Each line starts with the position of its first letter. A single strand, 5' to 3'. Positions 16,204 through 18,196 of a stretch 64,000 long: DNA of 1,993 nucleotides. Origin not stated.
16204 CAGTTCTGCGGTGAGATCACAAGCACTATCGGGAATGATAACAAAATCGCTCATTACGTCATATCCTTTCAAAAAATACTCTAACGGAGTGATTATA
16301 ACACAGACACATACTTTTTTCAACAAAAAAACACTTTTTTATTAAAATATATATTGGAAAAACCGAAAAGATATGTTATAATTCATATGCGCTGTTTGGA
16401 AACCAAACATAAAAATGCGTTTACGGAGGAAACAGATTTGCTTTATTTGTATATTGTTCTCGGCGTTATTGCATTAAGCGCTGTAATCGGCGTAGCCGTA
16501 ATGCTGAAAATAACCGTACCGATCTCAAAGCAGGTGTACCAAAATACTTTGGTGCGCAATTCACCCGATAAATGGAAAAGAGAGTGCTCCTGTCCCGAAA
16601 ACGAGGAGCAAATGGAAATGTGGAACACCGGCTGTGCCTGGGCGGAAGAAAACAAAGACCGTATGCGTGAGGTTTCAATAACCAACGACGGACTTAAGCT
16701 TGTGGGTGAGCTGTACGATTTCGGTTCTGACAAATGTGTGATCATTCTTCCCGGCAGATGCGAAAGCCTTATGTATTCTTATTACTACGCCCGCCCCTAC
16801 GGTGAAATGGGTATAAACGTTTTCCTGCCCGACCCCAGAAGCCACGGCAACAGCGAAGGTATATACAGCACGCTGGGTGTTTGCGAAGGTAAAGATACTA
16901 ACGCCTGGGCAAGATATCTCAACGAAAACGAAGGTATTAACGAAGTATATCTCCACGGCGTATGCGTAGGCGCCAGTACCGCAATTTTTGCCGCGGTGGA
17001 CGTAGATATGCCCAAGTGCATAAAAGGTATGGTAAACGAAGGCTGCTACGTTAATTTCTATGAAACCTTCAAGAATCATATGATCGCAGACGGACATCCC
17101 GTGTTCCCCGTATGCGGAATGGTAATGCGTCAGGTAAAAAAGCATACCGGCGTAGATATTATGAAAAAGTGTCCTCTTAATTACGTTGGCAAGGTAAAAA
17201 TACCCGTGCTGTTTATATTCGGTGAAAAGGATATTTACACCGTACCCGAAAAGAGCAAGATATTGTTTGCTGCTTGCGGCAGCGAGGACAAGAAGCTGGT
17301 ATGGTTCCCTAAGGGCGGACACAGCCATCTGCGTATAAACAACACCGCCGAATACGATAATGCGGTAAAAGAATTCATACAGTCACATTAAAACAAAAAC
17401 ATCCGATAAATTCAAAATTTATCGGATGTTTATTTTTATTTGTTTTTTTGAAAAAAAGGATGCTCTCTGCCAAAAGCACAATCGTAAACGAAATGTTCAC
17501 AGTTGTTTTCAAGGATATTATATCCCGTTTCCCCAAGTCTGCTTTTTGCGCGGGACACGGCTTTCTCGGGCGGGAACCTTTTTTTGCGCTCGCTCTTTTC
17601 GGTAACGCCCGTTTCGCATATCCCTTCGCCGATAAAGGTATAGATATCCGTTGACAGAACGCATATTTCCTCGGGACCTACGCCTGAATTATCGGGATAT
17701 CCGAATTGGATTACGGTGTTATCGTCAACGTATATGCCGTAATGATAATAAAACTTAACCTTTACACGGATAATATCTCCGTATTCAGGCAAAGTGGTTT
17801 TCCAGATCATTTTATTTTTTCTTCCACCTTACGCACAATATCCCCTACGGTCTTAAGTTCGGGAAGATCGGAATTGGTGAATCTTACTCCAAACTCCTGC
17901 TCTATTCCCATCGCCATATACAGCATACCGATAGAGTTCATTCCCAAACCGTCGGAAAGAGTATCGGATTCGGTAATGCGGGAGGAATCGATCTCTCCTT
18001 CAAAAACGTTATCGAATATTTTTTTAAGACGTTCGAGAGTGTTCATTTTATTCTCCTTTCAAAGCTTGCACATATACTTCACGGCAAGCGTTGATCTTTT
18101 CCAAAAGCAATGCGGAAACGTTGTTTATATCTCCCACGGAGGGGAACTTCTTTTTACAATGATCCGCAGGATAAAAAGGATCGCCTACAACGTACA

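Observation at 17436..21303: Five-gene operon (adenylating enzyme with fused carrier, two LPLAT acyltransferases, ACP, LRAT/PLAAT-like enzyme): candidate Aas-like / Lands-cycle-type lipid remodelling or novel acyl-lipid pathway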

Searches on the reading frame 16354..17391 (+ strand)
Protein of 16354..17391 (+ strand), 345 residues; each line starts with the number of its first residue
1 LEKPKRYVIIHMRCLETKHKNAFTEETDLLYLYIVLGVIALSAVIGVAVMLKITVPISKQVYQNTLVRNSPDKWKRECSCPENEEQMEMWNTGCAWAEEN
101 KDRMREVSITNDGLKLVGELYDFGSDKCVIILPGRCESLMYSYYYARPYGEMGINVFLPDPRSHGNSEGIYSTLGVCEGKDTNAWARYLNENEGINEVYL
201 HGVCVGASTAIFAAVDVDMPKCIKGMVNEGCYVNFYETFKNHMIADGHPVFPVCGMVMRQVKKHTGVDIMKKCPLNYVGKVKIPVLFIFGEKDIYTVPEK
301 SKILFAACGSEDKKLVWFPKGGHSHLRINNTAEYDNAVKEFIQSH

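Call 3: search_protein_families(library=pfam, proteins=[window:16354-17391:+], max_evalue=0.01)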
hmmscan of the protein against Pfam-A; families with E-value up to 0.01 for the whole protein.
window:16354-17391:+ (345 aa): 5 families
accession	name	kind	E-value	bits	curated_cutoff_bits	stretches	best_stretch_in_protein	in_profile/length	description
PF12146.15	Hydrolase_4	-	1.8e-11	44.3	27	2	276-326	185-235/239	Serine aminopeptidase, S33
PF00561.26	Abhydrolase_1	-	3e-05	24.3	25.8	0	129-228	3-99/245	alpha/beta hydrolase fold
PF03959.19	FSH1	-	0.00015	22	21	1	276-323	153-199/211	Serine hydrolase (FSH1)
PF00326.27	Peptidase_S9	-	0.00056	19.9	22.6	1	151-344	12-208/213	Prolyl oligopeptidase family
PF01738.24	DLH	-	0.0015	18.6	21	0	272-339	133-202/217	Dienelactone hydrolase family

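Call 4: search_protein_families(library=ncbifam, proteins=[window:16354-17391:+], max_evalue=0.01)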
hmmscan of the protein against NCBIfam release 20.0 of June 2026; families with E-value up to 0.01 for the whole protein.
window:16354-17391:+ (345 aa): 6 families
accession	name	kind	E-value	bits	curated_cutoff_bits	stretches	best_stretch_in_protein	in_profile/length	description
NF047920.1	lactonase_UilS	equivalog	3.1e-08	33.7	400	1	268-340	206-276/285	UilS family quorum-quenching N-acyl-homoserine lactonase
TIGR01836.1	PHA_synth_III_C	subfamily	1.3e-05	24.4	365.3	1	280-335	284-338/350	class III poly(R)-hydroxyalkanoic acid synthase subunit PhaC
NF041096.1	esterase_EstD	equivalog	3.5e-05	23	600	1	267-323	328-385/421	esterase EstD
TIGR03100.1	hydr1_PEP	hypoth_equivalog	0.00035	20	168.45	1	138-215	42-119/274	hydrolase 1, exosortase A system-associated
TIGR01250.1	pro_imino_pep_2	subfamily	0.0018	17.9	167.65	1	279-343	228-288/288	proline iminopeptidase-family hydrolase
TIGR02427.1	protocat_pcaD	equivalog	0.0047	16.3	255.85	0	278-342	189-250/251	3-oxoadipate enol-lactonase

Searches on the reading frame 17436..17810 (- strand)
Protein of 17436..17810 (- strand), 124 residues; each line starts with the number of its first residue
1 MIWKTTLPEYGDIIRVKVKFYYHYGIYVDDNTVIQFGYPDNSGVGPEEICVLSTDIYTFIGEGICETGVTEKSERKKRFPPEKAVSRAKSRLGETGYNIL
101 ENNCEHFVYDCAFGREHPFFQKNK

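Call 3: search_protein_families(library=pfam, proteins=[window:17436-17810:-], max_evalue=0.01)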
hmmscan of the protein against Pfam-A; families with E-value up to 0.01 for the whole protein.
window:17436-17810:- (124 aa): 1 family
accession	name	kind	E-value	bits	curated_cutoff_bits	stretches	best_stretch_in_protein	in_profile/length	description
PF04970.19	LRAT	-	1.6e-21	77.2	24.3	1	8-116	3-119/120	Lecithin retinol acyltransferase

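Call 4: search_protein_families(library=ncbifam, proteins=[window:17436-17810:-], max_evalue=0.01)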
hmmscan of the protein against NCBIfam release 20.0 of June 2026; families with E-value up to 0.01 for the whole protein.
window:17436-17810:- (124 aa): 0 families

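Call 13: search_solved_structures(query=window:17436-17810:-, max_evalue=1, show_alignments=2)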
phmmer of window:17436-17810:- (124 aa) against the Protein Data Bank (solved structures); distinct sequences matched with E-value up to 1: 10.
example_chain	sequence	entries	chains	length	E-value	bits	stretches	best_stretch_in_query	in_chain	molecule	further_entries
7c3z_A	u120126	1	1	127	3.1e-09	40.3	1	8-117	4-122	HRAS-like suppressor 3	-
7zom_A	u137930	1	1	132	1.2e-08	38.4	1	8-114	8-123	Phospholipase A and acyltransferase 3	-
4fa0_A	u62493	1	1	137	1.3e-08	38.3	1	8-114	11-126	Group XVI phospholipase A1/A2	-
2kyt_A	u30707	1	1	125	1.4e-08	38.1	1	8-114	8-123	Group XVI phospholipase A2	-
4dot_A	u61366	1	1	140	1.5e-08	38.1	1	8-114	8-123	Group XVI phospholipase A2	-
4dpz_X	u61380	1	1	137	3.8e-07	33.5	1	7-114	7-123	HRAS-like suppressor 2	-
2lkt_A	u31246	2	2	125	5.4e-07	33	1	8-115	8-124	Retinoic acid receptor responder protein 3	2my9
4q95_A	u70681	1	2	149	1.3e-06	31.8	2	73-114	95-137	HRAS-like suppressor 3, Lecithin retinol acyltransferase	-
7zot_A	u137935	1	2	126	1.8e-06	31.3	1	8-114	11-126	Phospholipase A and acyltransferase 4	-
4u32_X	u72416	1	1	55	0.39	14.1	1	82-122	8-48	Kunitz-type protease inhibitor 2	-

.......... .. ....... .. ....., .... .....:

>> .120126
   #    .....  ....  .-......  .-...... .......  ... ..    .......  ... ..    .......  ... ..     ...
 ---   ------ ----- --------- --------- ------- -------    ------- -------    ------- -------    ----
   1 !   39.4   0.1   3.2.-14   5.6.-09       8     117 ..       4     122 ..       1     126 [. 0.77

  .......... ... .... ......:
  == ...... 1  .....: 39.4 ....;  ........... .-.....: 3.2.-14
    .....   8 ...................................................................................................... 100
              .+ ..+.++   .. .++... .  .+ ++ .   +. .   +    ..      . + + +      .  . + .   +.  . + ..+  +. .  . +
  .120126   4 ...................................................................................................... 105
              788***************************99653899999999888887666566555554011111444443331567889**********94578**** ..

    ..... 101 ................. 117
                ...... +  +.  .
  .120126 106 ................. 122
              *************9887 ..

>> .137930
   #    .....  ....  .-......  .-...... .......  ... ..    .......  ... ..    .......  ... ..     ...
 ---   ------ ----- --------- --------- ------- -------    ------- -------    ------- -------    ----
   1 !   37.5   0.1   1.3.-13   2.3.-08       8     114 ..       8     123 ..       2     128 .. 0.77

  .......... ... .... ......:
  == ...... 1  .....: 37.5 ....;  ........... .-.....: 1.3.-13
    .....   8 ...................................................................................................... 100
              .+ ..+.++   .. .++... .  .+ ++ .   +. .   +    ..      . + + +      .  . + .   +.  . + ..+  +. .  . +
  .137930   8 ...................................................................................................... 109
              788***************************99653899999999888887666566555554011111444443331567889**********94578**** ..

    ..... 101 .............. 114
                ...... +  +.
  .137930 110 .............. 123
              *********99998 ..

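Call 31: find_homologous_proteins(query=window:17436-17810:-, max_evalue=0.001)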
Query window:17436-17810:- (124 aa): 117 proteins with E <= 0.001 among 117 candidates.
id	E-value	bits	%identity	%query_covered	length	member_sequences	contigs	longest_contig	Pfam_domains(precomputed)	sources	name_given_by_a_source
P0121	4.1e-78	278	96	100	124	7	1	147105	PF04970.20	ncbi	-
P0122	3.1e-73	262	91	100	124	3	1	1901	PF04970.20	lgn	-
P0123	1.7e-60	221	78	98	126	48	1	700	PF04970.20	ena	-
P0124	4.7e-59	216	78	100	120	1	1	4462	PF04970.20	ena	-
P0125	2.3e-55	204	77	92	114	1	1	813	PF04970.20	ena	-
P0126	3.3e-54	200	72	100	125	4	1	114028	PF04970.20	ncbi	-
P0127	2.1e-52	195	71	100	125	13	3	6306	PF04970.20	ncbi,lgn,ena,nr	ncbi:MAG: lecithin retinol acyltransferase family protein [Clostridia bacterium]|nr:lecithin retinol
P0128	2.8e-51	191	70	100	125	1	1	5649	PF04970.20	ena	-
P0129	8.0e-49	183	66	98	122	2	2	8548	PF04970.20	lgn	-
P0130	1.1e-47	179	64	98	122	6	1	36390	PF04970.20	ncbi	-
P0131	1.0e-46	176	66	96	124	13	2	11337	PF04970.20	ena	-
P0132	4.0e-46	174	63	98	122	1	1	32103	PF04970.20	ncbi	-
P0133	1.2e-44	170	65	92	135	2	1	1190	PF04970.20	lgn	-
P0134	1.5e-44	169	65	93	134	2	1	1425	PF04970.20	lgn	-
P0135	3.5e-44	168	62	98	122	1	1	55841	PF04970.20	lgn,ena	-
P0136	1.5e-43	166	63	93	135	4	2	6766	PF04970.20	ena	-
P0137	4.3e-42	161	63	92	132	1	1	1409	PF04970.20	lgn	-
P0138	7.3e-42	160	61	93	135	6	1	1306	PF04970.20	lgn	-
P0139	7.7e-42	160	61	92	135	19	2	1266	PF04970.20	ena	-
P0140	8.7e-42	160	60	92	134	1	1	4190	PF04970.20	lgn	-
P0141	1.0e-41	160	59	93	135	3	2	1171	PF04970.20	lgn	-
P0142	2.5e-41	159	60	94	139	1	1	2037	PF04970.20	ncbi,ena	-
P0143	1.3e-40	156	58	97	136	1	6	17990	PF04970.20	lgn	-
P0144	1.4e-40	156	62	97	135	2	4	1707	PF04970.20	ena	-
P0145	1.7e-40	156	58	98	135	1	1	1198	PF04970.20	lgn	-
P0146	1.8e-40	156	58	97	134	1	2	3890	PF04970.20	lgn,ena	-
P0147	3.7e-40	155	57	99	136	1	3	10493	PF04970.20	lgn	-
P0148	3.7e-40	155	57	99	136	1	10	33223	PF04970.20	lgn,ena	-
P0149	8.7e-40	154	58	97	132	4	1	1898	PF04970.20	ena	-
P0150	8.9e-40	154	59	97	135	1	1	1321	PF04970.20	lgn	-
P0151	9.5e-40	154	59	92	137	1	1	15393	PF04970.20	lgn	-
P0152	1.1e-39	153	59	97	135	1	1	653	PF04970.20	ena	-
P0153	1.3e-39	153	56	99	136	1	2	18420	PF04970.20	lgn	-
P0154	1.4e-39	153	60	97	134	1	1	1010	PF04970.20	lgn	-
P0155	1.5e-39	153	56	97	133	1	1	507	PF04970.20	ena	-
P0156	1.6e-39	153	56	98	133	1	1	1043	PF04970.20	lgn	-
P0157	1.7e-39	153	57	97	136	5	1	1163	PF04970.20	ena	-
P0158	2.2e-39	152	55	98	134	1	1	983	PF04970.20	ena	-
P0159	2.8e-39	152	55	100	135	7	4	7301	PF04970.20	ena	-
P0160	3.4e-39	152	58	94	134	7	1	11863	PF04970.20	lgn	-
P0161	3.9e-39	152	54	98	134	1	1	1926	PF04970.20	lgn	-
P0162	4.4e-39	151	56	99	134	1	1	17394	PF04970.20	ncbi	-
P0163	4.7e-39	151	54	97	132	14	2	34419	PF04970.20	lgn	-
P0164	4.9e-39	151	61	97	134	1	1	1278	PF04970.20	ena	-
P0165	2.1e-38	149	57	98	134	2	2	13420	PF04970.20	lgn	-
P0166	3.1e-38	149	58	98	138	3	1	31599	PF04970.20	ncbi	-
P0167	3.2e-38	149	57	92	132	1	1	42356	PF04970.20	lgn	-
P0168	3.7e-38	149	58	97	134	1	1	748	PF04970.20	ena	-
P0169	4.7e-38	148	57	97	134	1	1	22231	PF04970.20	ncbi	-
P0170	5.0e-38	148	57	97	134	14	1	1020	PF04970.20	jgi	jgi:hypothetical protein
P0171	5.3e-38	148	58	97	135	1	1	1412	PF04970.20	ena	-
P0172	5.4e-38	148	55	98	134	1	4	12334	PF04970.20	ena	-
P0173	6.3e-38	148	55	99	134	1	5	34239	PF04970.20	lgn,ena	-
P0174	6.4e-38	148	55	97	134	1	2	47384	PF04970.20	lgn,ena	-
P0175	6.8e-38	148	58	97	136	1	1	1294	PF04970.20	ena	-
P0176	7.0e-38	148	55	97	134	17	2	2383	PF04970.20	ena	-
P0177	7.1e-38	148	55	97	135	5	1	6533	PF04970.20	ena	-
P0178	7.8e-38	147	57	97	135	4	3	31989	PF04970.20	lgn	-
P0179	8.2e-38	147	58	97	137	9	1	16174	PF04970.20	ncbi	-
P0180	8.8e-38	147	55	98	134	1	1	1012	PF04970.20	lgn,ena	-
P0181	1.0e-37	147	53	98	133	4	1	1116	PF04970.20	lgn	-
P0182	1.1e-37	147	57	97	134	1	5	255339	PF04970.20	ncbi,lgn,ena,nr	ncbi:MAG: lecithin retinol acyltransferase family protein [Clostridia bacterium]|nr:lecithin retinol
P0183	1.3e-37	147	56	97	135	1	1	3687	PF04970.20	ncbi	-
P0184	1.5e-37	146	53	97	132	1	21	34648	PF04970.20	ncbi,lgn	-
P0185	2.5e-37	146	57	92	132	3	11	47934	PF04970.20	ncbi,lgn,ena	-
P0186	2.6e-37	146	56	93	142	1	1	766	PF04970.20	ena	-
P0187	4.1e-37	145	56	97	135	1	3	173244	PF04970.20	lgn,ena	-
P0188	4.3e-37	145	56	97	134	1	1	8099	PF04970.20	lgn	-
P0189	4.5e-37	145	56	97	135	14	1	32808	PF04970.20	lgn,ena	-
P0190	5.5e-37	145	54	97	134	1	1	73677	PF04970.20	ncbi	-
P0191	5.8e-37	145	58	91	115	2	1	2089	PF04970.20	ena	-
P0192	8.4e-37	144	55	97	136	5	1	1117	PF04970.20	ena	-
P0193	1.2e-36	144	53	97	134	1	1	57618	PF04970.20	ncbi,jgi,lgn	jgi:hypothetical protein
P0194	2.3e-36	143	55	97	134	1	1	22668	PF04970.20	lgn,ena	-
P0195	2.8e-36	142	55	97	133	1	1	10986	PF04970.20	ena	-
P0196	5.0e-36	142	57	94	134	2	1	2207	PF04970.20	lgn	-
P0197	7.7e-36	141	55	97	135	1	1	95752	PF04970.20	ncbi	-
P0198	1.5e-35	140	55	97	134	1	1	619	PF04970.20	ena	-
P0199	5.5e-35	138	53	97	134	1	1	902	PF04970.20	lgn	-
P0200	5.8e-35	138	53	98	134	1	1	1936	PF04970.20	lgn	-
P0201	7.8e-35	138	53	97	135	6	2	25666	PF04970.20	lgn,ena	-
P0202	1.2e-34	137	51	97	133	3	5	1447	PF04970.20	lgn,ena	-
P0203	1.8e-34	137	57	97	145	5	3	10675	PF04970.20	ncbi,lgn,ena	-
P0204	1.9e-34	136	55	97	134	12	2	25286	PF04970.20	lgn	-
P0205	2.0e-34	136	53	97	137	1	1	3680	PF04970.20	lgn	-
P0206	1.2e-33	134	58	92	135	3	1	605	PF04970.20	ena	-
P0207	1.3e-33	134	53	97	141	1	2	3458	PF04970.20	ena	-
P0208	1.7e-33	133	53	99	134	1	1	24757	PF04970.20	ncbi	-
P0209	9.7e-33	131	56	94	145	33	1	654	PF04970.20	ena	-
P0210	9.7e-33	131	52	93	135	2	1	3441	PF04970.20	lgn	-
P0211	1.0e-32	131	53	97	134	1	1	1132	PF04970.20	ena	-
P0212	1.2e-32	131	56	92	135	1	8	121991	PF04970.20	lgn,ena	-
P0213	2.0e-32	130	50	97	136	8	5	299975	PF04970.20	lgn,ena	-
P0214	2.0e-32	130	53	97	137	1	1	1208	PF04970.20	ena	-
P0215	2.1e-32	130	54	99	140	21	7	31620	PF04970.20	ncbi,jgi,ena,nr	ncbi:MAG: hypothetical protein E7565_07935 [Ruminococcaceae bacterium]|nr:hypothetical protein [Osci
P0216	5.7e-32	128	50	99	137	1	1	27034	PF04970.20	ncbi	-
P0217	6.6e-32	128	53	92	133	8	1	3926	PF04970.20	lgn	-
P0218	8.0e-32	128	48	98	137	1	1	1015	PF04970.20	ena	-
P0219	1.5e-31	127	48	99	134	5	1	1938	PF04970.20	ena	-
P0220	4.1e-31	126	50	99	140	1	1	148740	PF05903.21,PF04970.20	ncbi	-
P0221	1.1e-30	124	51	94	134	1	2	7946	PF04970.20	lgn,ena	-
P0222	2.0e-30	123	59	85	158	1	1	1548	PF04970.20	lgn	-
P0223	2.1e-30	123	49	97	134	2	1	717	PF04970.20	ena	-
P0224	2.5e-30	123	50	97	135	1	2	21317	PF04970.20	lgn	-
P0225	1.3e-29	121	49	92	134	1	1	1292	PF04970.20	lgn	-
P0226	2.5e-29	120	50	97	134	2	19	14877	PF04970.20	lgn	-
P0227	1.3e-28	118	50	93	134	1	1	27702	PF04970.20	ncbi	-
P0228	2.1e-28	117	50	92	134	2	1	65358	PF04970.20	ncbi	-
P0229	3.5e-27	113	48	94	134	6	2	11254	PF04970.20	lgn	-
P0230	1.8e-26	111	48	92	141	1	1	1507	PF04970.20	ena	-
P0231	2.4e-24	104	87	44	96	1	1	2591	PF04970.20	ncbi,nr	ncbi:MAG: lecithin retinol acyltransferase family protein, partial [Clostridia bacterium]|nr:lecithi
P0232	5.5e-23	99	47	94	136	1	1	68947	PF04970.20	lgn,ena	-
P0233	4.1e-22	97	50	91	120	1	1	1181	PF04970.20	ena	-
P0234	5.9e-22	96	49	90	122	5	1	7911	PF04970.20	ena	-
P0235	6.6e-22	96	45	94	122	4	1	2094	PF04970.20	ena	-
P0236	4.1e-21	93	73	48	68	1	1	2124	PF04970.20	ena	-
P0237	8.3e-18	83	40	93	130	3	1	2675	PF04970.20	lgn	-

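Call 66: predict_structure(alignment_id=A3)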
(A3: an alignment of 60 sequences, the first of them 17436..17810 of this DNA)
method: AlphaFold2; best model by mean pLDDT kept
length: 124 residues; sequences in the alignment: 60
mean_pLDDT: 90.7   pTM: 0.86
mean pLDDT of the five models: 90.7, 89.9, 89.7, 89.5, 88.0
residues with pLDDT >= 90: 81; 70-90: 38; 50-70: 4; < 50: 1
segments of 3 or more residues with pLDDT < 50: none
pLDDT, mean of each block of 10 residues (from residue 1): 95 94 96 94 86 97 94 89 98 84 88 87 59
secondary structure, 60 per line:
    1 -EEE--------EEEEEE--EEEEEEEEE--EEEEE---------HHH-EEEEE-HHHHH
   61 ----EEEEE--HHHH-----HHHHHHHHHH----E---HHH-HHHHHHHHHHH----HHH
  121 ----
elements in order: E2-4 E13-18 E21-29 E32-36 E50-54 H56-60 E65-69 H72-75 H81-90 H103-113

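Call 69: fold_search(model_id=the predicted structure, library=pdb)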
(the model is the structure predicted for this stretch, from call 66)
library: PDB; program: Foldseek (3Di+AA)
matches with E <= 10: 471; with E <= 0.001: 10
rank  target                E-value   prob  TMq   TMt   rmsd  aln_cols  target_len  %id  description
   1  7zom                  7.1e-08  1.00  0.67  0.78   3.1       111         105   29  Crystal structure of N-terminal catalytic domain of human PLAAT3 (released 2023-04-26)
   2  4fa0                  9.0e-08  1.00  0.67  0.80   3.0       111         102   30  Crystal structure of human AdPLA to 2.65 A resolution (released 2012-06-06)
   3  7zot_A                1.2e-07  1.00  0.68  0.72   4.6       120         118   25  crystal structure of PLAAT4 N-terminal domain (released 2022-10-26)
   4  4dot                  6.6e-07  1.00  0.66  0.79   3.1       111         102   30  Crystal structure of human HRASLS3. (released 2012-05-30)
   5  7c3z                  1.4e-06  1.00  0.65  0.77   3.2       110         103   30  The structure of class II tumor suppressor protein H-REV107 (released 2021-05-19)
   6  4dpz                  2.7e-06  1.00  0.67  0.75   3.4       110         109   26  Crystal structure of human HRASLS2 (released 2012-05-30)
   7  2kyt_MODEL_1_A        3.7e-06  1.00  0.68  0.67   3.7       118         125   27  Solution structure of the H-REV107 N-terminal domain (released 2010-11-03)
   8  4q95_A                2.9e-04  1.00  0.49  0.43  13.1       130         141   24  Crystal structure of HRASLS3/LRAT chimeric protein (released 2014-10-29)
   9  4q95_B                3.1e-04  1.00  0.55  0.54  10.0       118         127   25  Crystal structure of HRASLS3/LRAT chimeric protein (released 2014-10-29)
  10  2lkt_MODEL_1_A        3.4e-04  1.00  0.63  0.63   5.1       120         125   26  Solution structure of N-terminal domain of human TIG3 in 2 M UREA (released 2012-10-24)
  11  8iuf_E7               1.3e-02  1.00  0.65  0.35   3.3       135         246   14  Cryo-EM structure of Euglena gracilis super-complex I+III2+IV, composite (released 2024-02-28)
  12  6x0s_A                6.9e-01  0.15  0.23  0.13  10.8        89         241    9  Structure of human plasma factor XIIa in complex with (2S)-4-(5-chloro-1,3-benzoxazol-2-yl)-1-(N,3-dicyclohexyl-D-alan (released 2021-05-19)
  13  5cqy_A                7.3e-01  0.15  0.23  0.27   9.3        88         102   12  E. coli MazF mutant E24A in complex with MazE residues 68-82 form II (released 2016-04-06)
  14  6x0s_B                8.2e-01  0.15  0.23  0.13  11.0        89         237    9  Structure of human plasma factor XIIa in complex with (2S)-4-(5-chloro-1,3-benzoxazol-2-yl)-1-(N,3-dicyclohexyl-D-alan (released 2021-05-19)
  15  6b74_B                8.2e-01  0.15  0.24  0.14  11.1        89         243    8  Structures of the two-chain human plasma Factor XIIa co-crystallized with potent inhibitors (released 2018-03-21)
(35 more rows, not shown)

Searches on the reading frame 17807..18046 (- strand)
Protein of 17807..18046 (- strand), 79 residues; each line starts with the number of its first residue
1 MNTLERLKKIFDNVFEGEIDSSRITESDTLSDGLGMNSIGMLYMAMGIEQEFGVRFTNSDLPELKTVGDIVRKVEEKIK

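Call 3: search_protein_families(library=pfam, proteins=[window:17807-18046:-], max_evalue=0.01)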
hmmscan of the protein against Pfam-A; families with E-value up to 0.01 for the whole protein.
window:17807-18046:- (79 aa): 1 family
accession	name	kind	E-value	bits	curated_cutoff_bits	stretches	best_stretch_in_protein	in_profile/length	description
PF00550.31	PP-binding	-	1.1e-09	38.8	20.8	1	19-72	13-65/67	Phosphopantetheine attachment site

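Call 4: search_protein_families(library=ncbifam, proteins=[window:17807-18046:-], max_evalue=0.01)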
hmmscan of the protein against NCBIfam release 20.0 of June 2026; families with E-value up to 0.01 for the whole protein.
window:17807-18046:- (79 aa): 15 families
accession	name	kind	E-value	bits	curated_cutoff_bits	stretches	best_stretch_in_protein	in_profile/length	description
NF002148.0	PRK00982.1-2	subfamily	1.4e-10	40.8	71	1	3-78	5-78/79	acyl carrier protein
NF002147.0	PRK00982.1-1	equivalog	1.5e-09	37.6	84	1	5-76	10-79/83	acyl carrier protein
NF040636.1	AcpM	exception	5.6e-09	35.9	146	1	8-75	11-76/93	meromycolate extension acyl carrier protein AcpM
NF002150.0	PRK00982.1-4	subfamily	7.1e-09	35.8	66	1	18-77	19-78/80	acyl carrier protein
NF002151.0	PRK00982.1-5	equivalog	2e-08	34.2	92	1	3-77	4-76/78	acyl carrier protein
NF006031.0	PRK08172.1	equivalog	2.6e-08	34.4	76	1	6-77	8-77/82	acyl carrier protein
NF058660.1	cispen_ACP_AmcB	equivalog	1.9e-07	31.2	80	1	5-77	4-78/80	cispentacin biosynthesis acyl carrier protein AmcB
TIGR00517.1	acyl_carrier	equivalog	3.2e-07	30.1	70.45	1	2-77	3-76/77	acyl carrier protein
NF003757.0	PRK05350.1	equivalog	6e-07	29.5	65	1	4-78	8-80/83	acyl carrier protein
NF004533.0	PRK05883.1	equivalog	1.6e-06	27.8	72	1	18-76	37-95/100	acyl carrier protein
NF009104.0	PRK12449.1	equivalog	4.9e-06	26.4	70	1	20-77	21-78/80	acyl carrier protein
TIGR04069.1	ocin_ACP_rel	hypoth_equivalog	1e-05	25.9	70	1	4-61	3-62/77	peptide maturation system acyl carrier-related protein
NF002149.0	PRK00982.1-3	equivalog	5.8e-05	22.9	106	1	5-76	6-75/78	acyl carrier protein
NF005079.0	PRK06508.1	equivalog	0.00031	21.1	83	1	3-56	4-55/93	acyl carrier protein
NF006617.0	PRK09184.1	subfamily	0.0072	16.3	70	1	20-61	32-73/96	phosphopantetheine-binding protein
